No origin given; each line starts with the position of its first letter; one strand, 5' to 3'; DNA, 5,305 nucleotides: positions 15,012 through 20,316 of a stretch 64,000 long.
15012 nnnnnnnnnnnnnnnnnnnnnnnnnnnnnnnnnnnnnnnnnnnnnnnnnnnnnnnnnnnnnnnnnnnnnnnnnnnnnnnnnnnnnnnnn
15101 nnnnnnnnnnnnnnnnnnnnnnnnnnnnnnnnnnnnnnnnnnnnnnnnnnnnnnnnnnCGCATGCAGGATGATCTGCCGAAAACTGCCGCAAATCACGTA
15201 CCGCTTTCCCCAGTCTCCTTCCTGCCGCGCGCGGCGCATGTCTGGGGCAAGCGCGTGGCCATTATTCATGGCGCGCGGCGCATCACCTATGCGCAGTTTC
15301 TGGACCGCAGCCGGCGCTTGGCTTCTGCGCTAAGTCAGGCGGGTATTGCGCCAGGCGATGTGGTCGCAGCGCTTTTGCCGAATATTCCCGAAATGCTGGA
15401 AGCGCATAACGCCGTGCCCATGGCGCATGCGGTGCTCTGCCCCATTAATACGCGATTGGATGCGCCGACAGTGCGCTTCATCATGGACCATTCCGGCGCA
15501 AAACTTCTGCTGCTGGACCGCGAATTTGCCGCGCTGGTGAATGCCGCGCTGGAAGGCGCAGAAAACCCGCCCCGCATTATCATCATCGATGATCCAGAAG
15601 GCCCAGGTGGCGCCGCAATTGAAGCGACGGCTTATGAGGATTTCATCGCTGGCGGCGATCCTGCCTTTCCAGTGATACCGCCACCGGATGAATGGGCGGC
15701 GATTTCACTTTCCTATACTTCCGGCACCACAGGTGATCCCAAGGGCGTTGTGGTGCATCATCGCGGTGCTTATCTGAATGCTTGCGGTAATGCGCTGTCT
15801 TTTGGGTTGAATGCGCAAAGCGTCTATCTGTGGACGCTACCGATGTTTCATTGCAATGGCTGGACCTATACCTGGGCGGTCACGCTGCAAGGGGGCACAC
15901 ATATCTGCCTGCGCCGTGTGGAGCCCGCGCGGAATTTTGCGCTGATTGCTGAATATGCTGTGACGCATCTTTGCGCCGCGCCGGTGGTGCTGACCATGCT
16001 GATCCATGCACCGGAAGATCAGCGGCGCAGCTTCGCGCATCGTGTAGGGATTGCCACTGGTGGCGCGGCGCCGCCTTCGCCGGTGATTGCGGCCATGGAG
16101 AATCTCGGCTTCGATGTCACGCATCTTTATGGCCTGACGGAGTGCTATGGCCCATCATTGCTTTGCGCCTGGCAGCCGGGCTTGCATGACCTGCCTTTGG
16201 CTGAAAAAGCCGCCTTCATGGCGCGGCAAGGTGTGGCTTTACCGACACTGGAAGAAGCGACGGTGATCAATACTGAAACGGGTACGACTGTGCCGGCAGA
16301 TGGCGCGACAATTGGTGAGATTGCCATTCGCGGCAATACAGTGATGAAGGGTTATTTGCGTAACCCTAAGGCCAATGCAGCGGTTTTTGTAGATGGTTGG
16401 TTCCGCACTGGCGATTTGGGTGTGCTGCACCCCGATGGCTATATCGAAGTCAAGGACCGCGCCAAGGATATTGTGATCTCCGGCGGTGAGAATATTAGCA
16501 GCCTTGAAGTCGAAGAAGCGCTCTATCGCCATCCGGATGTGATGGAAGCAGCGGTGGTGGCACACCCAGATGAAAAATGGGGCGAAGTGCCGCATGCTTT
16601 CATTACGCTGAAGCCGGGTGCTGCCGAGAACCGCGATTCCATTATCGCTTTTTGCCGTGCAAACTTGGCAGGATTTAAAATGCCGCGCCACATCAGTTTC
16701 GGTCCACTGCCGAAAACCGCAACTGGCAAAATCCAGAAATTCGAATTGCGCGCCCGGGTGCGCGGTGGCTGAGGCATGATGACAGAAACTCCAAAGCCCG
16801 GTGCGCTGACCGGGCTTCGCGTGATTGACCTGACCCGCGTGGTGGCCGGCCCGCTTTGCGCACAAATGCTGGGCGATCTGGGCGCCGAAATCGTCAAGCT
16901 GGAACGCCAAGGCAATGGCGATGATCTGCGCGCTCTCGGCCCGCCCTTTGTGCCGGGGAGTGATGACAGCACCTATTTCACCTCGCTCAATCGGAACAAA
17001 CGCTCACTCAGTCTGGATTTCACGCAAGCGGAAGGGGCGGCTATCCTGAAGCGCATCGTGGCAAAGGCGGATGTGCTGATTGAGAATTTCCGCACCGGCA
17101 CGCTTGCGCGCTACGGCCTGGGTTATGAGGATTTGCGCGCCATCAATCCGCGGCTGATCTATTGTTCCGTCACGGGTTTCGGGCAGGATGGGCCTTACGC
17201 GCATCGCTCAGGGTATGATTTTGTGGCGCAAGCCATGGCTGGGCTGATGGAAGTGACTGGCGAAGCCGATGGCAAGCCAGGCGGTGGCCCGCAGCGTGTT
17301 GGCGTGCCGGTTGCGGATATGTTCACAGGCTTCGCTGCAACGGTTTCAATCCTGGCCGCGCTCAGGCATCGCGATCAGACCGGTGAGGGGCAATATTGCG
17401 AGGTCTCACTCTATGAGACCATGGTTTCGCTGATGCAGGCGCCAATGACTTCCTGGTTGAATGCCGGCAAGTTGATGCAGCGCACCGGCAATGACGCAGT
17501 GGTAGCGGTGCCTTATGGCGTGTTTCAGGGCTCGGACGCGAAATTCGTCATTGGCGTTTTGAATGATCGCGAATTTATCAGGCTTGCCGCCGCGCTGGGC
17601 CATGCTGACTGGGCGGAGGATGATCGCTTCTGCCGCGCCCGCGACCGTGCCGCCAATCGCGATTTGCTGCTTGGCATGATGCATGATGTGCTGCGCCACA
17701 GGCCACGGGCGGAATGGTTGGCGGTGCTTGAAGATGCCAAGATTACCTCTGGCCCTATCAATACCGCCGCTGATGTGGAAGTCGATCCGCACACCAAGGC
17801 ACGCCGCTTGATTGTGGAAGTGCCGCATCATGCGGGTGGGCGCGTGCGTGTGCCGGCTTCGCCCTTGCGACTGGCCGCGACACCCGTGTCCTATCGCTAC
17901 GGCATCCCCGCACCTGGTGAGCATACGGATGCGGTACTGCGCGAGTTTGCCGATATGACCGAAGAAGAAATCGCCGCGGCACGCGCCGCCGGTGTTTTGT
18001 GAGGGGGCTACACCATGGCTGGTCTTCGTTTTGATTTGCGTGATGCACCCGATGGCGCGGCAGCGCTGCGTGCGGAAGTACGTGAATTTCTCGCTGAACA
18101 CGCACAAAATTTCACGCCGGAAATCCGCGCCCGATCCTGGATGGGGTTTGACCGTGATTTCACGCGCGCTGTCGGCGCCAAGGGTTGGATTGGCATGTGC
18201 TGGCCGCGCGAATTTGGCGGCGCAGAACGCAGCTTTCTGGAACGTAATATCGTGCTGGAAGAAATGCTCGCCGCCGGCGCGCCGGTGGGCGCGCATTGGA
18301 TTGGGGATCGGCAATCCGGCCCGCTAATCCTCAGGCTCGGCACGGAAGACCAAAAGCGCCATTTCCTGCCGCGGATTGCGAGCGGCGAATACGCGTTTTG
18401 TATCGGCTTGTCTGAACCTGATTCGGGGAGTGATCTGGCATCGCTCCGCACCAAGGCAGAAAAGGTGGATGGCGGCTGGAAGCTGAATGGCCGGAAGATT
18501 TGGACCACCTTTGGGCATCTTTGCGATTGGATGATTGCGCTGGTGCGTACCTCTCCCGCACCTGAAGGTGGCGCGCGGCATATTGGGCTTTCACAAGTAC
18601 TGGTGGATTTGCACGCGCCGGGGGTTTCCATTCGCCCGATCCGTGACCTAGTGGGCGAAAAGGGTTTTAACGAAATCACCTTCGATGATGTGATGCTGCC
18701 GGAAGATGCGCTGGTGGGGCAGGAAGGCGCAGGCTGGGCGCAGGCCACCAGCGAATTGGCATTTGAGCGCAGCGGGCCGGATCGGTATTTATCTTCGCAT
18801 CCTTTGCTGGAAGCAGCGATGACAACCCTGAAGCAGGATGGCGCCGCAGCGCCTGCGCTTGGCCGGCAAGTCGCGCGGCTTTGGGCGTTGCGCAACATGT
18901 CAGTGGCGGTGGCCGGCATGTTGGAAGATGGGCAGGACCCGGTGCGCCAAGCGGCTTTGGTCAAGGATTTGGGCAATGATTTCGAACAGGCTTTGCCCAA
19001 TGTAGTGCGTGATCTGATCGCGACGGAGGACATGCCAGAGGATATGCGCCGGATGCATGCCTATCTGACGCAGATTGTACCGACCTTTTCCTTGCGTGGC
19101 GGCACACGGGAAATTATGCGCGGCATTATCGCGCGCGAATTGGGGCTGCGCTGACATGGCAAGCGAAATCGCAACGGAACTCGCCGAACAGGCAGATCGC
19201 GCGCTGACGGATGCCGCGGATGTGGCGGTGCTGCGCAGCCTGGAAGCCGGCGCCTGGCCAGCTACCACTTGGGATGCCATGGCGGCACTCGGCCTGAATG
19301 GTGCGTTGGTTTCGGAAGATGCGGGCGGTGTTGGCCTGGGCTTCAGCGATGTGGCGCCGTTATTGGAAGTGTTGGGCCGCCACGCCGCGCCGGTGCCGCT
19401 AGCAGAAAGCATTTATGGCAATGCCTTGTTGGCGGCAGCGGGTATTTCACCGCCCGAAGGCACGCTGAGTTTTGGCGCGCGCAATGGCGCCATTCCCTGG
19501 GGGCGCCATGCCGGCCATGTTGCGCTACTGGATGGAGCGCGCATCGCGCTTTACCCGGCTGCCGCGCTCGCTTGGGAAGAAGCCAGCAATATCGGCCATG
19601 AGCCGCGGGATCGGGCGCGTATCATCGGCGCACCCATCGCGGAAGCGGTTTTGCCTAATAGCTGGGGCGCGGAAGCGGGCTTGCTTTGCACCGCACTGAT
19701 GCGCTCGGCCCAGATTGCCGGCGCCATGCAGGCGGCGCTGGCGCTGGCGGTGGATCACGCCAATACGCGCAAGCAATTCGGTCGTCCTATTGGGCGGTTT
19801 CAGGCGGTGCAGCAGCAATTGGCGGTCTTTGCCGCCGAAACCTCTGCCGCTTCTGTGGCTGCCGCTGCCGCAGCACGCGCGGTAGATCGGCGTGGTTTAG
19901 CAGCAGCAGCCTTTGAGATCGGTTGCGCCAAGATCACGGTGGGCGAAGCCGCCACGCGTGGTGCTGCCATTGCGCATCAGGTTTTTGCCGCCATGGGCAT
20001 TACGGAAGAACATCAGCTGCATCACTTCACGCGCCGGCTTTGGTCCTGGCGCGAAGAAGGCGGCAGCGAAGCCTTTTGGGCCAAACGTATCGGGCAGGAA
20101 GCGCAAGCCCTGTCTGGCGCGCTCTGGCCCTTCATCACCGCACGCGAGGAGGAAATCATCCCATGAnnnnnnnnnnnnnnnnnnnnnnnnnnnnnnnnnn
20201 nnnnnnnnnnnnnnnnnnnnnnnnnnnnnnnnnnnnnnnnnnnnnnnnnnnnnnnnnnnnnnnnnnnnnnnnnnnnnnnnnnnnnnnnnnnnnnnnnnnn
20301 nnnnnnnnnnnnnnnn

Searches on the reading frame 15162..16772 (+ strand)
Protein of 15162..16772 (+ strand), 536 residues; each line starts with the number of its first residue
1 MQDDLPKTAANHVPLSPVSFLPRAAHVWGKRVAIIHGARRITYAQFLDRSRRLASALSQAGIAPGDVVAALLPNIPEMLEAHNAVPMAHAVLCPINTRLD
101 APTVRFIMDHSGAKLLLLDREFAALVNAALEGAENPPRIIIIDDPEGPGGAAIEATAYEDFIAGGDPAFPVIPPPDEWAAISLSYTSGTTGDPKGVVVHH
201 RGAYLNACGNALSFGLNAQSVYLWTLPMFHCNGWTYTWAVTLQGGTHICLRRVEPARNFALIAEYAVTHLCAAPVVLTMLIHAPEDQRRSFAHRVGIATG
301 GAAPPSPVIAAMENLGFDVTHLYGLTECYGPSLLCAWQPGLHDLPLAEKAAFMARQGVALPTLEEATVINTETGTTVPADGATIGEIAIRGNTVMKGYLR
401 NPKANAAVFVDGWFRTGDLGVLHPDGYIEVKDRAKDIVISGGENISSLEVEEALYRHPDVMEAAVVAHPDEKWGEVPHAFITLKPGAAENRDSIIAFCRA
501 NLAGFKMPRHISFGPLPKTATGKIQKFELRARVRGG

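Call 3: search_protein_families(library=pfam, proteins=[window:15162-16772:+])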
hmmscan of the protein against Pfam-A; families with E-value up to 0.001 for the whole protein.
window:15162-16772:+ (536 aa): 2 families
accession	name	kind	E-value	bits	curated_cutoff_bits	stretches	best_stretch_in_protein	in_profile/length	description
PF00501.34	AMP-binding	-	1.9e-80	270.9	29.9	1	23-399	3-384/384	AMP-binding enzyme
PF13193.12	AMP-binding_C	-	2.4e-20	73.7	24.5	1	449-523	1-76/76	AMP-binding enzyme C-terminal domain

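Call 4: search_protein_families(library=ncbifam, proteins=[window:15162-16772:+])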
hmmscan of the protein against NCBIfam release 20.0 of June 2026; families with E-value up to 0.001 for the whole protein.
window:15162-16772:+ (536 aa): 105 families (the best 25 are shown)
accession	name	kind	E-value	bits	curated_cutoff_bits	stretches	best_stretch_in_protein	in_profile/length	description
NF006020.0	PRK08162.1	subfamily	6.6e-248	823.5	677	1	2-534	6-539/545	acyl-CoA synthetase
NF004837.0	PRK06187.1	subfamily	3.6e-140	467.7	476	1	20-534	13-523/531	long-chain-fatty-acid--CoA ligase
NF006182.0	PRK08316.1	subfamily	8.1e-93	311.7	663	1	20-533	16-517/523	fatty acyl-CoA synthetase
NF005426.0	PRK07008.1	equivalog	2.5e-90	303.7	822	1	38-534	41-536/545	3-(methylthio)propionyl-CoA ligase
NF004674.0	PRK06018.1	subfamily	5.8e-87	292.6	766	1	37-533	35-534/544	long-chain-fatty-acid--CoA ligase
NF005801.1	PRK07656.1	equivalog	2.4e-86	290.4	657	1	21-530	7-500/500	FadD3 family acyl-CoA ligase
NF005307.0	PRK06839.1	equivalog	3.4e-81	273.4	748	1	23-531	10-491/496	o-succinylbenzoate--CoA ligase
NF002966.0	PRK03640.1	equivalog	6.6e-79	265.7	556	2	179-533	142-480/483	o-succinylbenzoate--CoA ligase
NF004797.0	PRK06145.1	equivalog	1.5e-78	264.4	850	1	29-533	16-495/499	acyl-CoA synthetase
NF006181.0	PRK08314.1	subfamily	1.4e-77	261.3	705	1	20-529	29-550/563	long-chain-fatty-acid--CoA ligase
NF004808.0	PRK06155.1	equivalog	5.2e-77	259.3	722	1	20-532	26-521/542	ATP-dependent acyl-CoA ligase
NF005676.0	PRK07470.1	equivalog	2.5e-76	257.4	774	1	19-532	24-528/544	acyl-CoA synthetase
NF009233.0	PRK12583.1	subfamily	6.6e-75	252.6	832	2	180-531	203-548/558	fatty acid CoA ligase family protein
NF005714.0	PRK07529.1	subfamily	1.9e-74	251.1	632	1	20-532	35-575/640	acyl-CoA synthetase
NF006572.0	PRK09088.1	equivalog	5e-74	249.7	696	2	127-533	93-487/491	acyl-CoA synthetase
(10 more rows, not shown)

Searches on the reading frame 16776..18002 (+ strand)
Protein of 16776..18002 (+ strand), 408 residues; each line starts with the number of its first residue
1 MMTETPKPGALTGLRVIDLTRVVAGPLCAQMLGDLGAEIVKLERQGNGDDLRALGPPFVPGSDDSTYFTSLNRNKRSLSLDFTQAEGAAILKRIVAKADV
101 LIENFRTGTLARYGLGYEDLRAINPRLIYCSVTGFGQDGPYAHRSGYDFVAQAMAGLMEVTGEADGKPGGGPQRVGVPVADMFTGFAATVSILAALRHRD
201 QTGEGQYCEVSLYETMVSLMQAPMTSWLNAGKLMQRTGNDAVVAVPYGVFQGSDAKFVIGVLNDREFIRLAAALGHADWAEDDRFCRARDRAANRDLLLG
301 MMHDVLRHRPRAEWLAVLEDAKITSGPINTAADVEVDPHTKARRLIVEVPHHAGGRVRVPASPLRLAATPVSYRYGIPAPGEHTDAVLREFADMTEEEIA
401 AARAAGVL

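Call 3: search_protein_families(library=pfam, proteins=[window:16776-18002:+])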
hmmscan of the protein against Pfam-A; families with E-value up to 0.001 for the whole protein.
window:16776-18002:+ (408 aa): 1 family
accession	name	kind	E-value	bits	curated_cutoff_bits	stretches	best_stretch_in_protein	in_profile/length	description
PF02515.22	CoA_transf_3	-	1.9e-126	422.5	23.3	1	11-384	1-366/366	CoA-transferase family III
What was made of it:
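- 16776..18002 (+): F: family-III (CaiB/BaiF-type) CoA-transferase, 3 nt after E. It is the predicted alternative, ATP-independent activation step. Pfam CoA_transf_3, E 2e-126 (call 3).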

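Call 4: search_protein_families(library=ncbifam, proteins=[window:16776-18002:+])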
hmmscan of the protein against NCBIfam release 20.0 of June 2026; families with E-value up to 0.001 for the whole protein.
window:16776-18002:+ (408 aa): 7 families
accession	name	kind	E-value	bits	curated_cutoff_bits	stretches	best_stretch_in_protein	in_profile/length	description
NF052585.1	SucGlutTfsCaiB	equivalog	2.1e-110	369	750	1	8-395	5-392/394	succinate--glutarate CoA-transferase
NF041294.1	Scnl_mescCoAtase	equivalog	2.9e-87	293.3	700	1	9-388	2-380/381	succinyl-CoA:mesaconate CoA-transferase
NF003809.0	PRK05398.1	subfamily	3.7e-75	253.1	442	1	10-407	4-415/416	formyl-CoA transferase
NF008511.0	PRK11430.1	equivalog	1.1e-74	251.9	522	1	2-391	1-379/381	CoA:oxalate CoA-transferase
TIGR03253.1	oxalate_frc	equivalog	1.1e-70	238.5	504.2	2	10-221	3-208/416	formyl-CoA transferase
NF002914.1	PRK03525.1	equivalog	2e-45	155.4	413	1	3-407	2-396/400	L-carnitine CoA-transferase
TIGR04253.1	mesacon_CoA_iso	equivalog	3.4e-27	95.5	725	1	9-406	1-398/403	2-methylfumaryl-CoA isomerase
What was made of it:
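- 16776..18002 (+): The nearest NCBIfam is succinate-glutarate CoA-transferase, far below cutoff (call 4).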

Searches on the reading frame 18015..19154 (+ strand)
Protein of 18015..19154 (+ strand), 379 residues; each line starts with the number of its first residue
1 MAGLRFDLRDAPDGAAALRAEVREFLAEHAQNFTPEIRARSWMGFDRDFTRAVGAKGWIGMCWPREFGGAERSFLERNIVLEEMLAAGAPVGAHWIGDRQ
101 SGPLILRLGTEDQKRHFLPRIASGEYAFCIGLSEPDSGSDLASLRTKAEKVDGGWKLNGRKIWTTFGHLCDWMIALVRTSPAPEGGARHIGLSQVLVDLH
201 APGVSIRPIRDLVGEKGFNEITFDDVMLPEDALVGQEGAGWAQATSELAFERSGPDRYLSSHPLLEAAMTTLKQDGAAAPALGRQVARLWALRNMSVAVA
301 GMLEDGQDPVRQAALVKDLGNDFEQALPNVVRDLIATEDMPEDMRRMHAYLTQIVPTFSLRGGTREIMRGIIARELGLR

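Call 3: search_protein_families(library=pfam, proteins=[window:18015-19154:+])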
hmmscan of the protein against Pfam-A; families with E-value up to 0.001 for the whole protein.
window:18015-19154:+ (379 aa): 3 families
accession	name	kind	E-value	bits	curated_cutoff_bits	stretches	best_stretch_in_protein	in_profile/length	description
PF02771.21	Acyl-CoA_dh_N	-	1.4e-23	83.9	22.9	1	16-125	5-113/113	Acyl-CoA dehydrogenase, N-terminal domain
PF02770.24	Acyl-CoA_dh_M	-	5.8e-22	78.1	33.3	1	129-226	1-97/97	Acyl-CoA dehydrogenase, middle domain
PF00441.29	Acyl-CoA_dh_1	-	0.00011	22.9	22.4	1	277-376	52-149/150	Acyl-CoA dehydrogenase, C-terminal domain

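Call 4: search_protein_families(library=ncbifam, proteins=[window:18015-19154:+])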
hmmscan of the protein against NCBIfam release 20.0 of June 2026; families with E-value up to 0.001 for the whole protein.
window:18015-19154:+ (379 aa): 18 families
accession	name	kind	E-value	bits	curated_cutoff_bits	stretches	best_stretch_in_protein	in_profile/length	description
TIGR03204.1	pimC_large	equivalog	5.7e-50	170.3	623.85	1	17-260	10-252/395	pimeloyl-CoA dehydrogenase large subunit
NF045652.1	ProlPCPDhRedW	equivalog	3.9e-30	104.9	650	1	40-253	28-241/376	L-prolyl-[peptidyl-carrier protein] dehydrogenase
NF042972.1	AcrlCoAredClosAcrC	equivalog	4.4e-30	104.6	640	1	16-254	10-244/378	acryloyl-CoA reductase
NF008997.0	PRK12341.1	equivalog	4.8e-26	91.7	537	1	44-252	37-242/382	acyl-CoA dehydrogenase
NF053553.1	prodigi_MBC_PigA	equivalog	2.1e-23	83.1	500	1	44-253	36-246/381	prodigiosin MBC biosynthesis dehydrogenase PigA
NF045552.1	GlutCoADH_Des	equivalog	2.5e-23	82.9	470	1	16-320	10-310/387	glutaryl-CoA dehydrogenase Acd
NF043006.1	CyhCrbnylCoADH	equivalog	6.7e-23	81.3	650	1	55-321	46-308/380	cyclohexane-1-carbonyl-CoA dehydrogenase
NF042439.1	SulpropCoADesulf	equivalog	7.8e-22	77.5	600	1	48-238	28-218/379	3-sulfinopropanoyl-CoA desulfinase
TIGR03207.1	cyc_hxne_CoA_dh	equivalog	1.4e-21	76.6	575.35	1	19-252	9-238/372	cyclohexanecarboxyl-CoA dehydrogenase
NF002885.1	PRK03354.1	equivalog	9.1e-20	71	540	1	47-272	40-261/378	crotonobetainyl-CoA dehydrogenase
NF058590.1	AcCoDHFadEBacil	equivalog_domain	1.1e-17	63.9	600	1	23-244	33-249/586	acyl-CoA dehydrogenase FadE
NF007000.1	PRK09463.1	subfamily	2.1e-17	62.7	600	1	52-252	81-297/726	acyl-CoA dehydrogenase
NF009586.0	PRK13026.1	subfamily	1.4e-12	46.8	608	1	54-252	118-332/777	acyl-CoA dehydrogenase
NF037942.1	ac_ACP_DH_MbtN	equivalog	2.7e-12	46.1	700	1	22-253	9-234/376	mycobactin biosynthesis acyl-ACP dehydrogenase MbtN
NF052270.1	Staph_DH_FadE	equivalog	8e-12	44.6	600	1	106-177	118-190/400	acyl-CoA dehydrogenase FadE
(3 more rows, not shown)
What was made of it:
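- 18015..19154 (+): G: large subunit of a two-subunit acyl-CoA dehydrogenase. The nearest NCBIfam is pimC_large, below cutoff (calls 3, 4).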

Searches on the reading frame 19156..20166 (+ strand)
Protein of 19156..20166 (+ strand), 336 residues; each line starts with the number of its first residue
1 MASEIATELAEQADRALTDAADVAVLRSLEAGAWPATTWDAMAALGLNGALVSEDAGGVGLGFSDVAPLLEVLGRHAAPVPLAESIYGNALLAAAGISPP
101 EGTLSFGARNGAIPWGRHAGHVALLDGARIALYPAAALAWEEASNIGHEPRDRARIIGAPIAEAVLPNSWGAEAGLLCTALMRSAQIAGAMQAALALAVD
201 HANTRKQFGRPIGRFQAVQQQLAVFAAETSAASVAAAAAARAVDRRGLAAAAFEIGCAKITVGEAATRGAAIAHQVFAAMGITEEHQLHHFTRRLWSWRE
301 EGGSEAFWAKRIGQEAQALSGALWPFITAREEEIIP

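Call 3: search_protein_families(library=pfam, proteins=[window:19156-20166:+])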
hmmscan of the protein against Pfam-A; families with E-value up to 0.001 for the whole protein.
window:19156-20166:+ (336 aa): 2 families
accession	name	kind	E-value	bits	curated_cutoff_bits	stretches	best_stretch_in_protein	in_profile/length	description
PF00441.29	Acyl-CoA_dh_1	-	7.8e-20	72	22.4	1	178-312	13-145/150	Acyl-CoA dehydrogenase, C-terminal domain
PF02771.21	Acyl-CoA_dh_N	-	1.7e-07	32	22.9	1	17-85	15-83/113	Acyl-CoA dehydrogenase, N-terminal domain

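Call 4: search_protein_families(library=ncbifam, proteins=[window:19156-20166:+])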
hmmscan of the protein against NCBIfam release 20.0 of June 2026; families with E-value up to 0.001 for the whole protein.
window:19156-20166:+ (336 aa): 13 families
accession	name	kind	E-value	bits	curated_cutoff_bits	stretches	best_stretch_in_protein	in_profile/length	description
NF050027.1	acylCoADhIpdE2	equivalog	1.1e-17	64.5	450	1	39-294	38-288/311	acyl-CoA dehydrogenase IpdE2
NF045552.1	GlutCoADH_Des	equivalog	1.5e-16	60.6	470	1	179-296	243-359/387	glutaryl-CoA dehydrogenase Acd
TIGR03203.1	pimD_small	equivalog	3.3e-16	59.3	652.7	1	184-313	244-373/378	pimeloyl-CoA dehydrogenase small subunit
NF053553.1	prodigi_MBC_PigA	equivalog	1.9e-15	56.9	500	1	184-289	249-352/381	prodigiosin MBC biosynthesis dehydrogenase PigA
NF002885.1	PRK03354.1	equivalog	1.3e-13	50.8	540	1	189-309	248-366/378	crotonobetainyl-CoA dehydrogenase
NF045652.1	ProlPCPDhRedW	equivalog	4.6e-13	48.7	650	1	185-285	245-343/376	L-prolyl-[peptidyl-carrier protein] dehydrogenase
NF042439.1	SulpropCoADesulf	equivalog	2.1e-12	46.5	600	1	188-297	243-351/379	3-sulfinopropanoyl-CoA desulfinase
NF008997.0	PRK12341.1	equivalog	4.2e-11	42.5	537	1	181-305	243-365/382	acyl-CoA dehydrogenase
NF042972.1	AcrlCoAredClosAcrC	equivalog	1.9e-10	40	640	1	184-293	246-353/378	acryloyl-CoA reductase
NF052270.1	Staph_DH_FadE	equivalog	8.9e-09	34.6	600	1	185-291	263-368/400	acyl-CoA dehydrogenase FadE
NF058590.1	AcCoDHFadEBacil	equivalog_domain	1.4e-07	30.5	600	1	186-239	263-316/586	acyl-CoA dehydrogenase FadE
NF007000.1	PRK09463.1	subfamily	5.1e-05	21.8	600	1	185-247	303-365/726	acyl-CoA dehydrogenase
NF043006.1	CyhCrbnylCoADH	equivalog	0.00067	18.7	650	1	184-288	245-347/380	cyclohexane-1-carbonyl-CoA dehydrogenase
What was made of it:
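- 19156..20166 (+): H: small subunit of the two-subunit acyl-CoA dehydrogenase. The nearest NCBIfam hits are IpdE2 and pimD_small, below cutoff (calls 3, 4).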
